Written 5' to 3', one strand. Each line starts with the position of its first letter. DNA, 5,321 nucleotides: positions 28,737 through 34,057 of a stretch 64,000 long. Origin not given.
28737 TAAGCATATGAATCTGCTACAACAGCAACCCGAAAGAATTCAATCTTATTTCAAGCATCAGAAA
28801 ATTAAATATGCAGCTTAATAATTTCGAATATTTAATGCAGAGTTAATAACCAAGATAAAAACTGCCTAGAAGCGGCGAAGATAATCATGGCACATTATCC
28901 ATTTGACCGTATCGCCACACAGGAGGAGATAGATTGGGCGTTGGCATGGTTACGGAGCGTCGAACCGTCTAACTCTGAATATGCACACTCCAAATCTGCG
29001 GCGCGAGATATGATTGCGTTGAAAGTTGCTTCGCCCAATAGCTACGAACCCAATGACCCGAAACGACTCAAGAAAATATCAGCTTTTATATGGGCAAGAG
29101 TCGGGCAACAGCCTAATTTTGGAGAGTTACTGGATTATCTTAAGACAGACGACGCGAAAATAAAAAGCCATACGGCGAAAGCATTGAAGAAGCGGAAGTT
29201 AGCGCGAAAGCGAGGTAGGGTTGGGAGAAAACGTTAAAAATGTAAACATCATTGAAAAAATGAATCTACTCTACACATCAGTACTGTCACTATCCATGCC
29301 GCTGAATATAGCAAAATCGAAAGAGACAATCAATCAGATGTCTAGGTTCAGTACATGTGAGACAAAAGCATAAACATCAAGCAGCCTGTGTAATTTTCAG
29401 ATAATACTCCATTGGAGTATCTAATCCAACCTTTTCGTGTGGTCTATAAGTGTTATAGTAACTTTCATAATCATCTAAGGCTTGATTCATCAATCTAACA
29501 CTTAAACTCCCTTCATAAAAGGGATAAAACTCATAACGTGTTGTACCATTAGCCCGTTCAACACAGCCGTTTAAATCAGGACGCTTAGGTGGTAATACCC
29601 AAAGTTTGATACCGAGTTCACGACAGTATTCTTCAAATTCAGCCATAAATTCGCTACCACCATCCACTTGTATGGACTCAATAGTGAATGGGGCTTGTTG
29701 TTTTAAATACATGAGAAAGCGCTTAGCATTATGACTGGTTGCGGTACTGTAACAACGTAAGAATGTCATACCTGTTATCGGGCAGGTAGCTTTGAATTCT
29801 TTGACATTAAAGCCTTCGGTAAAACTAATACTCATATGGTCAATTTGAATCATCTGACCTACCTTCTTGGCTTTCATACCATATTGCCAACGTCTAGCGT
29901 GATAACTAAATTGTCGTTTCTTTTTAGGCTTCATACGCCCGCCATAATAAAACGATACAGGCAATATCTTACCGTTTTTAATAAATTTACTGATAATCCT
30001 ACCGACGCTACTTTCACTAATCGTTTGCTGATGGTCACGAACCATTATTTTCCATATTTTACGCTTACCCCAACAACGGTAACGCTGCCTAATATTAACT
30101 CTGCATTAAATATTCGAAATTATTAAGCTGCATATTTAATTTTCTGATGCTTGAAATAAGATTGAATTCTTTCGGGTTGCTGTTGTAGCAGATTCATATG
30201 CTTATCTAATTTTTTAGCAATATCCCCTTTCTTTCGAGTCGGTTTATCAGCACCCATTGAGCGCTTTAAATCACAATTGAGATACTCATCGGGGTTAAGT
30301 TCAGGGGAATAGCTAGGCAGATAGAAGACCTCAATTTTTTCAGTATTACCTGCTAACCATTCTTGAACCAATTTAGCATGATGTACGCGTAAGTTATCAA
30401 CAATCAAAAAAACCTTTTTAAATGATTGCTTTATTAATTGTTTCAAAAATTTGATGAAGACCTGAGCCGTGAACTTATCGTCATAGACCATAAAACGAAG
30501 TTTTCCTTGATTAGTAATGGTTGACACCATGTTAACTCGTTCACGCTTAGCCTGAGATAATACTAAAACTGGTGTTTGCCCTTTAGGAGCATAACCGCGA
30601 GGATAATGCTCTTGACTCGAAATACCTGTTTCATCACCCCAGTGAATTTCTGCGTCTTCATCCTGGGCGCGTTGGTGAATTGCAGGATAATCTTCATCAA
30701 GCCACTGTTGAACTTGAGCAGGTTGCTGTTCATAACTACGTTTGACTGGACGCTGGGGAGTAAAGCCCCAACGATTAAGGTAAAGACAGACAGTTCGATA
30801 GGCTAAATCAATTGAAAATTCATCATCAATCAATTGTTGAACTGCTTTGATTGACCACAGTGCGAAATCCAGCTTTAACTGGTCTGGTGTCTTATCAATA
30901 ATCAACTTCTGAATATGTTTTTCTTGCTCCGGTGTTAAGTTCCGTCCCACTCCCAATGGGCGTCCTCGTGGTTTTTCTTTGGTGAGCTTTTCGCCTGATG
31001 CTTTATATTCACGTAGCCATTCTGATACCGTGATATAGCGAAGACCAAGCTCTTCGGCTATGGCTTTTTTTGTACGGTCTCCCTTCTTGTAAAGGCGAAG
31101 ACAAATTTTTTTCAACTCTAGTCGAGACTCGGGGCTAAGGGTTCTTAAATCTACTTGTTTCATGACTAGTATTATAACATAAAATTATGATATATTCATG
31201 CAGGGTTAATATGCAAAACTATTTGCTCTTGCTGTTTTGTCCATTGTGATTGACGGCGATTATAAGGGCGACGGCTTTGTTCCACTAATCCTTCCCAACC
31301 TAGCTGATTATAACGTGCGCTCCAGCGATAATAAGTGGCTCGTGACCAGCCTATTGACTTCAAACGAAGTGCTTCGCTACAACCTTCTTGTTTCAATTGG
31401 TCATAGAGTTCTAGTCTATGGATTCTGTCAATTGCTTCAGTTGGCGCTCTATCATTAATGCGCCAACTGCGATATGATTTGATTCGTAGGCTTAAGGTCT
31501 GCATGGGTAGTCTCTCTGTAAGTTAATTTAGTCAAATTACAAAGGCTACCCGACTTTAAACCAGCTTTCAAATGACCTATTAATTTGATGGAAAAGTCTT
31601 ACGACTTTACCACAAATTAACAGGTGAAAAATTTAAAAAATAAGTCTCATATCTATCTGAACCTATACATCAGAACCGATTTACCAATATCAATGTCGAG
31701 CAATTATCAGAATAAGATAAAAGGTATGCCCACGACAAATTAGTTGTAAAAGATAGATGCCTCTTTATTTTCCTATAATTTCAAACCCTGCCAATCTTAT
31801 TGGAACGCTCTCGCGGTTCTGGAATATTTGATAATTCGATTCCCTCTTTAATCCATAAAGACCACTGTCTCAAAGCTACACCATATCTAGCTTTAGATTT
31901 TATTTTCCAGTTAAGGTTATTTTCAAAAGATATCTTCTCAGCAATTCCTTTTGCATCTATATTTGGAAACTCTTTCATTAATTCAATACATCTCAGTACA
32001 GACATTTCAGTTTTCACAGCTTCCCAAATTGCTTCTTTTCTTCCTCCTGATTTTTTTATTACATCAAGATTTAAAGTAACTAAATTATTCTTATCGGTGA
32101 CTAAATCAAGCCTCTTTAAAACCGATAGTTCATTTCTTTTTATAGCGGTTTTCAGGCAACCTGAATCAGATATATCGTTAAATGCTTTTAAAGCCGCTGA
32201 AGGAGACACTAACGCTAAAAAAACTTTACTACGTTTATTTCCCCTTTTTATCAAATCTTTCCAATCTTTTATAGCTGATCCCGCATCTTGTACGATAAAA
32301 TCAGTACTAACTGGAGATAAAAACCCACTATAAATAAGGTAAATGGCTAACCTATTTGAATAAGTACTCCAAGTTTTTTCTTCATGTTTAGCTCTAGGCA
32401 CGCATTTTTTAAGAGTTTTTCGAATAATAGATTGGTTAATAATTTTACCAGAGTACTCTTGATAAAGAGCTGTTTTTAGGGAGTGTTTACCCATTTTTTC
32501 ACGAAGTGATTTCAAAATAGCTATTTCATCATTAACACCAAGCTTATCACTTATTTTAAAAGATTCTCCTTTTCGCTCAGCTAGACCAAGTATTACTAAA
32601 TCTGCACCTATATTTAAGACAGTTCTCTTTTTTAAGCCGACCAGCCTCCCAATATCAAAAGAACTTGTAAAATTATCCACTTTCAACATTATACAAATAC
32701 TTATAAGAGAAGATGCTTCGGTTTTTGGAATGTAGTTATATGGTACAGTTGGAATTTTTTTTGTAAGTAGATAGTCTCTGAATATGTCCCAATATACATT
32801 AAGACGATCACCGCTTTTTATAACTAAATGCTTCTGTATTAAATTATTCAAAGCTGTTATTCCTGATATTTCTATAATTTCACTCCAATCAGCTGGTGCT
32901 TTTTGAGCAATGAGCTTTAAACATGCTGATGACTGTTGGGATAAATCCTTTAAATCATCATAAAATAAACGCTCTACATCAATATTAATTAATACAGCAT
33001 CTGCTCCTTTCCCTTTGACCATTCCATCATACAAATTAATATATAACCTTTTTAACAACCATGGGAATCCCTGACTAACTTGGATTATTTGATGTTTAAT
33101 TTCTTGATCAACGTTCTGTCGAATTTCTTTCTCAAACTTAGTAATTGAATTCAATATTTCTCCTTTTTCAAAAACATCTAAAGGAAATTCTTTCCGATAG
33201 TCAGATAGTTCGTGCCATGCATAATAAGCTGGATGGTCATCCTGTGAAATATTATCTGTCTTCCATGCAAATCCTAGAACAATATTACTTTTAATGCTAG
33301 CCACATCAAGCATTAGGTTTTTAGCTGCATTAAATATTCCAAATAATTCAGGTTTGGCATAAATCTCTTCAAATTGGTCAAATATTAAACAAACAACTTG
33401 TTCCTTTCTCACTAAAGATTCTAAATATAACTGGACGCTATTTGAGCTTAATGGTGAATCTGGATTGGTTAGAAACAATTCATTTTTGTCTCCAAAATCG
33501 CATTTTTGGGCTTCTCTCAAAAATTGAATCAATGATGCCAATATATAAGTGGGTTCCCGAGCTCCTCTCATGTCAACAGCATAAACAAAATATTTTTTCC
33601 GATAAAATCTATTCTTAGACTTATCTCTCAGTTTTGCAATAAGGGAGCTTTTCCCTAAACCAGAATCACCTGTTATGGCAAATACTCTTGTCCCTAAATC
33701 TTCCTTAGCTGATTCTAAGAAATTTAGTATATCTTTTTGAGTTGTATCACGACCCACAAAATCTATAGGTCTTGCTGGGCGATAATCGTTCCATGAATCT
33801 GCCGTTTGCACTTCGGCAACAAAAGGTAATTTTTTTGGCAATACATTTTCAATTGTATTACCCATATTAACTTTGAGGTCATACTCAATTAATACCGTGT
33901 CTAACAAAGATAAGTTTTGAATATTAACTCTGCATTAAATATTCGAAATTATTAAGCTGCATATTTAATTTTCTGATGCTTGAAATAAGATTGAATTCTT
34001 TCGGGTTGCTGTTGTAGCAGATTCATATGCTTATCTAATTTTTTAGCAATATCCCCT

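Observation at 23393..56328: ~32.8-kb genomic island inserted into the 3' end of comM, bounded by a 68-bp perfect direct repeat and a displaced comM tail.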

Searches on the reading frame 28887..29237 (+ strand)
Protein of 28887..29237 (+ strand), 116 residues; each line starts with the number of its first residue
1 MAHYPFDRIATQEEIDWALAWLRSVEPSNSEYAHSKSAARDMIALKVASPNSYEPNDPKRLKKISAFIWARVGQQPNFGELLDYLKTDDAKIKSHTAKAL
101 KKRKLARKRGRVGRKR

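Call 7: search_protein_families(library=pfam, proteins=[window:28887-29237:+])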
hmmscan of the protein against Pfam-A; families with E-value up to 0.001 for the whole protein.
window:28887-29237:+ (116 aa): 0 families

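Call 21: search_protein_families(library=ncbifam, proteins=[window:28887-29237:+], max_evalue=0.01)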
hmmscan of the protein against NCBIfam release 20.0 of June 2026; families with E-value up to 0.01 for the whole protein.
window:28887-29237:+ (116 aa): 0 families

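Call 23: search_protein_families(library=phrogs, proteins=[window:28887-29237:+], max_evalue=0.001)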
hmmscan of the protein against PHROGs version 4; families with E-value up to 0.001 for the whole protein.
window:28887-29237:+ (116 aa): 0 families

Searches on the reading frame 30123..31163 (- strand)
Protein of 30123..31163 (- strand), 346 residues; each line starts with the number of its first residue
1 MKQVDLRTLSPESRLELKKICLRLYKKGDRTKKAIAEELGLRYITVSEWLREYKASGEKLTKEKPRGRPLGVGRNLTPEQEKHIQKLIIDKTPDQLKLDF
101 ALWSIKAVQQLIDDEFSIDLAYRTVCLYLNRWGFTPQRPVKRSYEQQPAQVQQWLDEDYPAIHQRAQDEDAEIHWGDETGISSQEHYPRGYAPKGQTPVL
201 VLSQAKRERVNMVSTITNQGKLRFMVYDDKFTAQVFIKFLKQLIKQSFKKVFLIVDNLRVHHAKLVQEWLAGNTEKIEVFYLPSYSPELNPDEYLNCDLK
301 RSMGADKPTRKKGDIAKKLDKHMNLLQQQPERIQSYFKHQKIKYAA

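Call 7: search_protein_families(library=pfam, proteins=[window:30123-31163:-])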
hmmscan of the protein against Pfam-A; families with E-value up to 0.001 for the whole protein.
window:30123-31163:- (346 aa): 6 families
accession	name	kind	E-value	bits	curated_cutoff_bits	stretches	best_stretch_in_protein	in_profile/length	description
PF13358.12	DDE_3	-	1.3e-39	135.8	28.6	1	173-306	2-136/146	DDE superfamily endonuclease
PF13592.12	HTH_33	-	1.8e-16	59.9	25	1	99-157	1-59/60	Winged helix-turn helix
PF13565.12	HTH_32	-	1.7e-09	38.6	33.7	1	45-125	1-69/73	Homeodomain-like domain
PF13518.12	HTH_28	-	9.5e-06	26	25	1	19-68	3-51/52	Helix-turn-helix domain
PF13551.12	HTH_29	-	1.8e-05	25.2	28.1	1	21-81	4-63/64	Winged helix-turn helix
PF13384.12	HTH_23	-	9.1e-05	22.6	24.6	1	18-58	7-46/50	Homeodomain-like domain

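Call 80: search_protein_families(library=ncbifam, max_evalue=0.00001, proteins=[window:30123-31163:-])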
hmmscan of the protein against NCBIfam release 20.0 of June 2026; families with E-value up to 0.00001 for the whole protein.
window:30123-31163:- (346 aa): 2 families
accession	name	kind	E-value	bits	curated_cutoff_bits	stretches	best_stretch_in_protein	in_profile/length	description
NF033545.0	transpos_IS630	equivalog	1.1e-67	228.6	100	1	20-326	4-298/299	IS630 family transposase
NF033577.2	transpos_IS481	equivalog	5.6e-06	26.1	224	0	22-162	6-123/284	IS481 family transposase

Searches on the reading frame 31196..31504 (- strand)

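Call 7: search_protein_families(library=pfam, proteins=[window:31196-31504:-])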
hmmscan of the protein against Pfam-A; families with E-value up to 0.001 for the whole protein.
window:31196-31504:- (102 aa): 4 families
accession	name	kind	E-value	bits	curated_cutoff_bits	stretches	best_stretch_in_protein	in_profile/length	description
PF13565.12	HTH_32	-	6.2e-07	30.3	33.7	1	57-97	1-38/73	Homeodomain-like domain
PF13518.12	HTH_28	-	2.6e-05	24.6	25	1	54-80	25-51/52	Helix-turn-helix domain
PF13551.12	HTH_29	-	3.9e-05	24.1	28.1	1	49-84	20-55/64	Winged helix-turn helix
PF13011.12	LZ_Tnp_IS481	-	0.00034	21.3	22.2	1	30-91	14-75/85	leucine-zipper of insertion element IS481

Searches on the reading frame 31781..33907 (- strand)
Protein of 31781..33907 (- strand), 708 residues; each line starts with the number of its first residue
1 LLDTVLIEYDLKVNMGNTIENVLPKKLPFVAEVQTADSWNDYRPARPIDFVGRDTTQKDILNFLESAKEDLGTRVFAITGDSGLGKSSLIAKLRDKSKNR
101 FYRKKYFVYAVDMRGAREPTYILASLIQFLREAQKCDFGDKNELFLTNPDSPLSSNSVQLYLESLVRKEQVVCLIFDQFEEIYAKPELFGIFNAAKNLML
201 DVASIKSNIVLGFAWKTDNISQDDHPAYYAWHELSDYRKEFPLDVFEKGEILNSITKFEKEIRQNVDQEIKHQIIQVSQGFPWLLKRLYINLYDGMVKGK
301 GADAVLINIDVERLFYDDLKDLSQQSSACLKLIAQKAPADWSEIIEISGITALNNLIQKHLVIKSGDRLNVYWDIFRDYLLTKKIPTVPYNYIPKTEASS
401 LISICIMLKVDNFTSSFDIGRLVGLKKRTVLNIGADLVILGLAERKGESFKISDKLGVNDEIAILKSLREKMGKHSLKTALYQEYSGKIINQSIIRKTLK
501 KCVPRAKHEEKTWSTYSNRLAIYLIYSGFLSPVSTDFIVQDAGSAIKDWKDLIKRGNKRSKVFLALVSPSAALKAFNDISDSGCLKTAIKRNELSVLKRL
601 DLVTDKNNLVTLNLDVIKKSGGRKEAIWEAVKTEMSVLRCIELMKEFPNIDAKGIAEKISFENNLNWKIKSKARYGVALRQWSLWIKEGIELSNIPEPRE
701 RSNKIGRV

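Call 7: search_protein_families(library=pfam, proteins=[window:31781-33907:-])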
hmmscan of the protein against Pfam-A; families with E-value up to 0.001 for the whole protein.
window:31781-33907:- (708 aa): 5 families
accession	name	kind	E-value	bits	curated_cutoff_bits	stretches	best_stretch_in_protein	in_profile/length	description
PF20703.3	nSTAND1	-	1.1e-08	35.5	27.1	1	49-222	15-166/379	Novel STAND NTPase 1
PF13191.12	AAA_16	-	3.2e-07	31.4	32.6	1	50-181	2-143/167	AAA ATPase domain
PF13401.12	AAA_22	-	1.3e-06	29.2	27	1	74-189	6-101/130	AAA domain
PF05729.18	NACHT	-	8e-06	26.2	26.7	1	74-187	1-98/167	NACHT domain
PF24883.2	NPHP3_N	-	0.00021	22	24.8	1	69-187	18-141/164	Nephrocystin 3, N-terminal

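Call 17: list_cluster_members(proteins=[P0001, window:31781-33907:-, window:37415-37924:+, window:38073-38825:+, window:40524-41774:+, window:41771-43936:+, window:44969-46069:+, window:48733-52065:+, window:54172-56139:+, window:34597-35910:-])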
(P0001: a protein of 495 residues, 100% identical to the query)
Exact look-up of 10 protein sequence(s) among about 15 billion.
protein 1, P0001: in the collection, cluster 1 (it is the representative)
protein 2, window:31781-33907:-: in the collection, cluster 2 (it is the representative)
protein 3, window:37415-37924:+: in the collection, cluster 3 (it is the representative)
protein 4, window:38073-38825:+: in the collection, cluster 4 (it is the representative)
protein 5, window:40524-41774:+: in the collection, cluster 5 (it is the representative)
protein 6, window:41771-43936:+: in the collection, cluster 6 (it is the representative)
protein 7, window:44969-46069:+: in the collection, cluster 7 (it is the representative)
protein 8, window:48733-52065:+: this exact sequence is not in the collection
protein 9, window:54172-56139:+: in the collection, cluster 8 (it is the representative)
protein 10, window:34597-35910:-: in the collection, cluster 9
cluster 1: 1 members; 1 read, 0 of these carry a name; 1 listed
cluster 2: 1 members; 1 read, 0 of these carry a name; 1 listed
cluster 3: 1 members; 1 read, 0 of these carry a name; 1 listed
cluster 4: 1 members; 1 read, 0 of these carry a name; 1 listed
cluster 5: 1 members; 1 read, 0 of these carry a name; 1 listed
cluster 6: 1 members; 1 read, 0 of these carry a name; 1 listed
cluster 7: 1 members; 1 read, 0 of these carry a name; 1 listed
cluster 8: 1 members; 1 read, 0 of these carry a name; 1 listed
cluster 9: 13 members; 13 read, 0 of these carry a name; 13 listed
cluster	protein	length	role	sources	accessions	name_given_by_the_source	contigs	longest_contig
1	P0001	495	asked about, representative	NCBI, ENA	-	-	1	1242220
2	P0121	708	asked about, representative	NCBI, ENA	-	-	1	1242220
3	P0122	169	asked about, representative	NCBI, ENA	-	-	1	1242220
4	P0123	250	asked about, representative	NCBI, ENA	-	-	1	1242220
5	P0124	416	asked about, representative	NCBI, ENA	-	-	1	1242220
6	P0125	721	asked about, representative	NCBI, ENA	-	-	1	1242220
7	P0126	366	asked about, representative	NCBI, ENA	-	-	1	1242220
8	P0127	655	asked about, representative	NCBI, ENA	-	-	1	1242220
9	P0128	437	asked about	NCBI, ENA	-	-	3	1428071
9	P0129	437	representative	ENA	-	-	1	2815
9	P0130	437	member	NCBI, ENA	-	-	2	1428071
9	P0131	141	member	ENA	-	-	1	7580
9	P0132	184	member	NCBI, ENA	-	-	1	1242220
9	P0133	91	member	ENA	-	-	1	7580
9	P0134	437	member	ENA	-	-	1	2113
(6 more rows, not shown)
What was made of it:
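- Tried and rejected: Exact-protein look-ups showed that all island proteins are singletons on one 1.24-Mb contig (call 17).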

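Call 21: search_protein_families(library=ncbifam, proteins=[window:31781-33907:-], max_evalue=0.01)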
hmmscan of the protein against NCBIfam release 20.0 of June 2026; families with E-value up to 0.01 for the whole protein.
window:31781-33907:- (708 aa): 3 families
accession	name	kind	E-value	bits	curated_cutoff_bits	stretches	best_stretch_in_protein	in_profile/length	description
NF041065.1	DpdH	equivalog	0.0035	15.8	450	1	53-96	46-89/1014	protein DpdH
TIGR00064.1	ftsY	equivalog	0.0061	15.8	260.7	0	2-100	10-106/279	signal recognition particle-docking protein FtsY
TIGR00281.1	TIGR00281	equivalog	0.0097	15.5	89.2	0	311-366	74-132/186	SMC-Scp complex subunit ScpB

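Call 22: search_protein_families(library=padloc, proteins=[window:31781-33907:-], max_evalue=0.001)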
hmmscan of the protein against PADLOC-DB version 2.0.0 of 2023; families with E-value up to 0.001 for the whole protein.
window:31781-33907:- (708 aa): 0 families
